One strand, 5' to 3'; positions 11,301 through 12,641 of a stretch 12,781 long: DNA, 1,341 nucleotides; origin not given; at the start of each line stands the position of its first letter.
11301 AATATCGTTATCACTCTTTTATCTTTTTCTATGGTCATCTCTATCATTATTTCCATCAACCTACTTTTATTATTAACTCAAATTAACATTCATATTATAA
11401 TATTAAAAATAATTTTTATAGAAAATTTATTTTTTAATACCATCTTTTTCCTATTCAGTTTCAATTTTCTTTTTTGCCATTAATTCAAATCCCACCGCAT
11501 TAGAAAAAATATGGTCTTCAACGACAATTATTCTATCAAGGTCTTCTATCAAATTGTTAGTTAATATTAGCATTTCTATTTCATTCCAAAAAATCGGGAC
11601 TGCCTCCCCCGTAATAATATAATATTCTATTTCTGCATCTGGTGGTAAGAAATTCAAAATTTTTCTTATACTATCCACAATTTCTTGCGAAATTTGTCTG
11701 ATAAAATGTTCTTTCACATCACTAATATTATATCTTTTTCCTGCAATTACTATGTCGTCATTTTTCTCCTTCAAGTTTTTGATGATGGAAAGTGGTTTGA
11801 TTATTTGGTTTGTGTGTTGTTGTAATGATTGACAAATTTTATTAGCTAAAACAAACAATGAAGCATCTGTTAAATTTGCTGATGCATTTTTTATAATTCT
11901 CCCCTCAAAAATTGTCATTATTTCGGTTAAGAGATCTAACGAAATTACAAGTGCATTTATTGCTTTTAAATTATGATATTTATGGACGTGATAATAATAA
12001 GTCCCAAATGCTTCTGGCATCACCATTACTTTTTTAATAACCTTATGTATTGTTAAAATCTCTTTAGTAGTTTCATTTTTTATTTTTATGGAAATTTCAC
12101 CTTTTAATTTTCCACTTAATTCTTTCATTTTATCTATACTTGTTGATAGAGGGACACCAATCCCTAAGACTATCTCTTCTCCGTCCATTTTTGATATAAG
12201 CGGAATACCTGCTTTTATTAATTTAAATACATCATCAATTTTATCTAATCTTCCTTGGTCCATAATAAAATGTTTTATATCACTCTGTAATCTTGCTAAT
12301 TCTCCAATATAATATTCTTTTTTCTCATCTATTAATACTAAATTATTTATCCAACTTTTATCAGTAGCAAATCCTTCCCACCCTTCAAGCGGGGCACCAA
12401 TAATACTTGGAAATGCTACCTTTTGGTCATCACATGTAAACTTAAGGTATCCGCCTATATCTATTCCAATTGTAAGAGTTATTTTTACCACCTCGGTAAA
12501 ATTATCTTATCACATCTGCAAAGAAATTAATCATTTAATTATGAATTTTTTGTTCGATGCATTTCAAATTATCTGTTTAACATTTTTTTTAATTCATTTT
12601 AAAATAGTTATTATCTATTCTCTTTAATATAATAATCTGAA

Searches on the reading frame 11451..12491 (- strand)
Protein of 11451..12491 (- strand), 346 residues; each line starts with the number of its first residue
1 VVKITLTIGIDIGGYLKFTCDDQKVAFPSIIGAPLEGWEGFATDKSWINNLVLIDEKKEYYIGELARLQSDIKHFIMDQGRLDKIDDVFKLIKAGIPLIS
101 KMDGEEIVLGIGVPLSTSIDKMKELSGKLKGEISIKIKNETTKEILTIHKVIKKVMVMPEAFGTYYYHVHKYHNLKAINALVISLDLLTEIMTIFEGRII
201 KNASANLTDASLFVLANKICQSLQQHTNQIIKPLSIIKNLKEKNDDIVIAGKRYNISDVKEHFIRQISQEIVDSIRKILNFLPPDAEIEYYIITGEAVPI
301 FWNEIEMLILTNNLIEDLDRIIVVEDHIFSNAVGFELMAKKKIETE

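Call 5: search_protein_families(library=pfam, proteins=[window:11451-12491:-], max_evalue=0.1)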
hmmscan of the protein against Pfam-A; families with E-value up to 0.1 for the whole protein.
window:11451-12491:- (346 aa): 2 families
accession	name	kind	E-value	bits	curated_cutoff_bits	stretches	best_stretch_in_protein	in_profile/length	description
PF17989.7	ALP_N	-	1.7e-11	44.9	26.3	1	9-163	1-148/148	Actin like proteins N terminal domain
PF21522.3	MreB-like_C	-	0.00055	21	27.8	1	195-279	17-97/123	Archaeal actin homologue MreB-like, C-terminal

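Call 66: search_protein_families(library=padloc, proteins=[window:11451-12491:-], max_evalue=0.01)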
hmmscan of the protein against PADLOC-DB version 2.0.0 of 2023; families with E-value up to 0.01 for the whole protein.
window:11451-12491:- (346 aa): 0 families

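Call 67: search_protein_families(library=ncbifam, proteins=[window:11451-12491:-], max_evalue=0.01)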
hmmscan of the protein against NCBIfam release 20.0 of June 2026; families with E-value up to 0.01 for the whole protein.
window:11451-12491:- (346 aa): 1 family
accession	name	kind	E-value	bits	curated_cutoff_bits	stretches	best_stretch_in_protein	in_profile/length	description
NF052678.1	morpho_FcmB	equivalog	0.00011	21.3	300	1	84-312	122-347/373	filament morphology actin-like protein FcmB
